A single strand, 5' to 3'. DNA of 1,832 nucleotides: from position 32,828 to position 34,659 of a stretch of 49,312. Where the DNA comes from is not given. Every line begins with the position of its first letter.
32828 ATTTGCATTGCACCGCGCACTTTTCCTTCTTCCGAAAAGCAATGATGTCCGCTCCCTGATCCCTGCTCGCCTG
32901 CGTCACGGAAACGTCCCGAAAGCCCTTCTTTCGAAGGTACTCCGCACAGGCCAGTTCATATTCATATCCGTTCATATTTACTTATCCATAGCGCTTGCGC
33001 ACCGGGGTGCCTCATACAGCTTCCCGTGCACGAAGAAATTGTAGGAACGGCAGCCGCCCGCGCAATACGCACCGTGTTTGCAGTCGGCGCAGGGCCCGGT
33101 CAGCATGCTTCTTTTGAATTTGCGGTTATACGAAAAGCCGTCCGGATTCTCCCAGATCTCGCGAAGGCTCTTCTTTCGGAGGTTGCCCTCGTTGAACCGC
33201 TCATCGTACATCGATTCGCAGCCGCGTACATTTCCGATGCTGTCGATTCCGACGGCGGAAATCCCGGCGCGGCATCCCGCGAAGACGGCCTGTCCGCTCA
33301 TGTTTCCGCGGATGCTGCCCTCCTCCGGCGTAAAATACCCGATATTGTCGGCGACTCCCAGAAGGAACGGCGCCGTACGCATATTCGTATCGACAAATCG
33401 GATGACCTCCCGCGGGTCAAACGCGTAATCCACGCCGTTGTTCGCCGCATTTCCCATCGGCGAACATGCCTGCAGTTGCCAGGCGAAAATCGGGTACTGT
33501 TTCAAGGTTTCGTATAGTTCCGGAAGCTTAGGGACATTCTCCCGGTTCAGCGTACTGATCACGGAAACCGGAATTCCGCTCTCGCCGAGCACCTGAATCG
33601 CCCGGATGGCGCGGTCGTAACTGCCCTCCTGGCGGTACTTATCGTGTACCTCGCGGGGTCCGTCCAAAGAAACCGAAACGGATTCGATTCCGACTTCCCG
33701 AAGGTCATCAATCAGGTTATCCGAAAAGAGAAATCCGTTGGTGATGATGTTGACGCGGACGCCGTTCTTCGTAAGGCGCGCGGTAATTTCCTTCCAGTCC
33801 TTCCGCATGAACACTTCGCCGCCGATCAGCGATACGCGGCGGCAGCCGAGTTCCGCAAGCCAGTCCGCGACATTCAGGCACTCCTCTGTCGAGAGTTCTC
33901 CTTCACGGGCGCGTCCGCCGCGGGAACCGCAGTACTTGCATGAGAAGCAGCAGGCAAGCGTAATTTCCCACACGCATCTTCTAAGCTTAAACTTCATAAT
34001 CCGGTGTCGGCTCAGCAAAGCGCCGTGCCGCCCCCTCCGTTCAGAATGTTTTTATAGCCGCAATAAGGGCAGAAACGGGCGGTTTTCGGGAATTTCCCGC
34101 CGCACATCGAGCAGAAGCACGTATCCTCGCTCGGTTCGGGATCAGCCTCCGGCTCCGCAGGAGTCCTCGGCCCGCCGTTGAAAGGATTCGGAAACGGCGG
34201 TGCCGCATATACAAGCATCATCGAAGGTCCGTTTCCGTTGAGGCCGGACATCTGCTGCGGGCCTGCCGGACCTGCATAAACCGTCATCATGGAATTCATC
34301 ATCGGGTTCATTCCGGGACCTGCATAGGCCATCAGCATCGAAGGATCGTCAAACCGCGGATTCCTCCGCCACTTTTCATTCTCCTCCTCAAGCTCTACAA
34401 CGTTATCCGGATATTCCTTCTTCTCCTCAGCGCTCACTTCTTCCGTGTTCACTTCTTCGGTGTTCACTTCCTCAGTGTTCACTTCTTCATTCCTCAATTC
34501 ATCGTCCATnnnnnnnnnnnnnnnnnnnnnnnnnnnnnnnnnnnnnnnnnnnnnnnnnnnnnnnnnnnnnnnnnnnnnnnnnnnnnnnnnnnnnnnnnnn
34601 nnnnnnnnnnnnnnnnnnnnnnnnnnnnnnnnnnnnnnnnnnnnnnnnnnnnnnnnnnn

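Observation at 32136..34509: Tightly coupled trio: Zn-ribbon repeat protein, radical SAM/SPASM enzyme, membrane-anchored Mrr-type nuclease domain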

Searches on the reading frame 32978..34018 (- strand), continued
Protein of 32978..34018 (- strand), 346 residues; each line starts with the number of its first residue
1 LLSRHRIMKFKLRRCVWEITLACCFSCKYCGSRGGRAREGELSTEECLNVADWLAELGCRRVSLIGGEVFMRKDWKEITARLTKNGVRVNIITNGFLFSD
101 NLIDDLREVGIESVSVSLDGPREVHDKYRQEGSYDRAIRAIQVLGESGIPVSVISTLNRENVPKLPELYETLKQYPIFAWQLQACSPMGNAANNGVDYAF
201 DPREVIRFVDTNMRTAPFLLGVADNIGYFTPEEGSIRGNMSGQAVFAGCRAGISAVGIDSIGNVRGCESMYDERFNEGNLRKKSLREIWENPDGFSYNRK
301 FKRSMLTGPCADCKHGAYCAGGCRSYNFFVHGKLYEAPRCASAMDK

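Call 83: predict_structure(alignment_id=A1)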
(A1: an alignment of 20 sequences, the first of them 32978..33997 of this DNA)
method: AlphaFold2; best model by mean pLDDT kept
length: 339 residues; sequences in the alignment: 20
mean_pLDDT: 61.0   pTM: 0.69
mean pLDDT of the five models: 61.0, 59.6, 59.1, 56.8, 55.7
residues with pLDDT >= 90: 43; 70-90: 92; 50-70: 70; < 50: 134
segments of 3 or more residues with pLDDT < 50: 1-30, 179-188, 217-270, 287-294, 310-339
pLDDT, mean of each block of 10 residues (from residue 1): 30 41 33 67 76 65 77 88 75 91 89 86 83 92 85 87 93 65 41 61 74 58 37 29 30 35 43 64 52 48 53 42 42 40
secondary structure, 60 per line:
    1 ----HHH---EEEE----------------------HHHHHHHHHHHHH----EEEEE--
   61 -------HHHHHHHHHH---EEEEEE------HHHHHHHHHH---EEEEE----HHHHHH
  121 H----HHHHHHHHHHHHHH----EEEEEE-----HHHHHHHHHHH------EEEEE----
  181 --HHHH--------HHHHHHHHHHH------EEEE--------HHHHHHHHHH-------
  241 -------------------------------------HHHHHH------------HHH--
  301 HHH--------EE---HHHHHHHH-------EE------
elements in order: E11-14 H37-49 E54-58 H68-77 E81-86 H93-102 E106-110 H115-121 H126-139 E144-149 H155-165 E172-176 H183-186 H195-205 E212-215 H224-233 H278-283 H317-324

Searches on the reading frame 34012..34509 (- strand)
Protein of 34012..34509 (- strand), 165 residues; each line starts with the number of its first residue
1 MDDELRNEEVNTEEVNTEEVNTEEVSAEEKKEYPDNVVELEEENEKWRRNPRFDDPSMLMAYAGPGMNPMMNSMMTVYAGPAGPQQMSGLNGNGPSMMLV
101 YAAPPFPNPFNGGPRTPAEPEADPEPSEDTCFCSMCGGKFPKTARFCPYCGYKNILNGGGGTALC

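Call 3: search_protein_families(library=pfam, proteins=[window:34012-34509:-], max_evalue=0.1)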
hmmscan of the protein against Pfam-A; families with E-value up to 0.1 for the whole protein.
window:34012-34509:- (165 aa): 4 families
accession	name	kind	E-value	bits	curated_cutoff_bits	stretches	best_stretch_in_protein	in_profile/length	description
PF13240.11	Zn_Ribbon_1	-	0.00045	20.4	25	1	132-153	1-22/23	zinc-ribbon domain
PF12773.13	DZR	-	0.0024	18.4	27.3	1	132-151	26-45/45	Double zinc ribbon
PF17032.10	Zn_ribbon_15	-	0.011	17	28.9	1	128-151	50-73/73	zinc-ribbon family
PF13248.11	Zn_ribbon_3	-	0.011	15.6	27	1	133-153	5-25/26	zinc-ribbon domain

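Call 4: search_protein_families(library=ncbifam, proteins=[window:34012-34509:-], max_evalue=0.1)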
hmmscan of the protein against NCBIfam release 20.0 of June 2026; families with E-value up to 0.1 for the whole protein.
window:34012-34509:- (165 aa): 1 family
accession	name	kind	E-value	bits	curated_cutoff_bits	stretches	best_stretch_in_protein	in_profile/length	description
NF001604.0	PRK00398.1-1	equivalog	0.067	12.8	103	0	147-155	26-34/48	DNA-directed RNA polymerase subunit P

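Call 5: search_protein_families(library=padloc, proteins=[window:34012-34509:-], max_evalue=0.1)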
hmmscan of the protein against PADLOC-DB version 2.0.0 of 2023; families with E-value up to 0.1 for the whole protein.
window:34012-34509:- (165 aa): 0 families

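Call 31: find_homologous_proteins(query=window:34012-34509:-, max_evalue=0.001)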
Query window:34012-34509:- (165 aa): 13 proteins with E <= 0.001 among 22 candidates.
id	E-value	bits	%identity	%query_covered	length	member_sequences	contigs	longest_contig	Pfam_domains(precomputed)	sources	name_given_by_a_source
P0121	8.7e-109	379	100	100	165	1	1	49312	-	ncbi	-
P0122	2.5e-108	378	99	100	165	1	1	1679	-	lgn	-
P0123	2.8e-103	361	97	100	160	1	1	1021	-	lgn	-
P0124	3.9e-103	361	88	100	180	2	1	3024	-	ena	-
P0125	2.0e-102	358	96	100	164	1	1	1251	-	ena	-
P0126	6.9e-100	350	88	100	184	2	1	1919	-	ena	-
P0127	7.1e-100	350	94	100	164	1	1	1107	-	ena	-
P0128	1.1e-99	349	87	100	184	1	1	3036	-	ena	-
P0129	2.1e-98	345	89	100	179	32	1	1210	-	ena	-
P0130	1.5e-96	339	86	100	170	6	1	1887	-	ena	-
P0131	1.1e-95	336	92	100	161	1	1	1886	-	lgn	-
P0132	4.9e-67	243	73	100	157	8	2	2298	-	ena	-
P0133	3.6e-24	103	40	82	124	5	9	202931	PF13240.12,PF10571.16,PF13248.12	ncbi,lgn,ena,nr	ncbi:MAG: zinc ribbon domain-containing protein [Lachnospiraceae bacterium]|nr:zinc ribbon domain-co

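Call 53: list_cluster_members(proteins=[P0121, P0284, P0001])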
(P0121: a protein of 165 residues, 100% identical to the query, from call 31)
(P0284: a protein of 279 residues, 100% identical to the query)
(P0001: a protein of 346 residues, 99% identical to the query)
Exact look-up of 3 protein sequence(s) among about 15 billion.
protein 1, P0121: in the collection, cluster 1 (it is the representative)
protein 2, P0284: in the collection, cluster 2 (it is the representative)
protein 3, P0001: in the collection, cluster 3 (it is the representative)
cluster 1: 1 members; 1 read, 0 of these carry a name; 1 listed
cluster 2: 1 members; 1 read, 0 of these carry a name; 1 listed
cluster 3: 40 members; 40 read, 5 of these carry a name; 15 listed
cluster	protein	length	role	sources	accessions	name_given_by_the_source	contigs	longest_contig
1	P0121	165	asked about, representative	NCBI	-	-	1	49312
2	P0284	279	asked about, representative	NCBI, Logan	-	-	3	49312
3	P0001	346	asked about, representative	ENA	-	-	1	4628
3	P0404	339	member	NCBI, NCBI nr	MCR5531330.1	MAG: radical SAM protein [Lachnospiraceae bacterium] | radical SAM protein [Lachnospiraceae bacterium]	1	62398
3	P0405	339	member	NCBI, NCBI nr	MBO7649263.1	MAG: radical SAM protein [Lachnospiraceae bacterium] | radical SAM protein [Lachnospiraceae bacterium]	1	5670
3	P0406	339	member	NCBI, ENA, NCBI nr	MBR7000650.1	MAG: radical SAM protein [Lachnospiraceae bacterium] | radical SAM protein [Lachnospiraceae bacterium]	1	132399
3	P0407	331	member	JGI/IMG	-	radical SAM protein with 4Fe4S-binding SPASM domain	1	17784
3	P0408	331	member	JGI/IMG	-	radical SAM protein with 4Fe4S-binding SPASM domain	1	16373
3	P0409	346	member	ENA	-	-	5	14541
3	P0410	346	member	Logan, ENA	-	-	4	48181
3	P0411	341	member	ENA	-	-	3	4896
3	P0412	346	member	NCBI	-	-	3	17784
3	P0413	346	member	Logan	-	-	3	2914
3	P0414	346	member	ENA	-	-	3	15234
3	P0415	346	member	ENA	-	-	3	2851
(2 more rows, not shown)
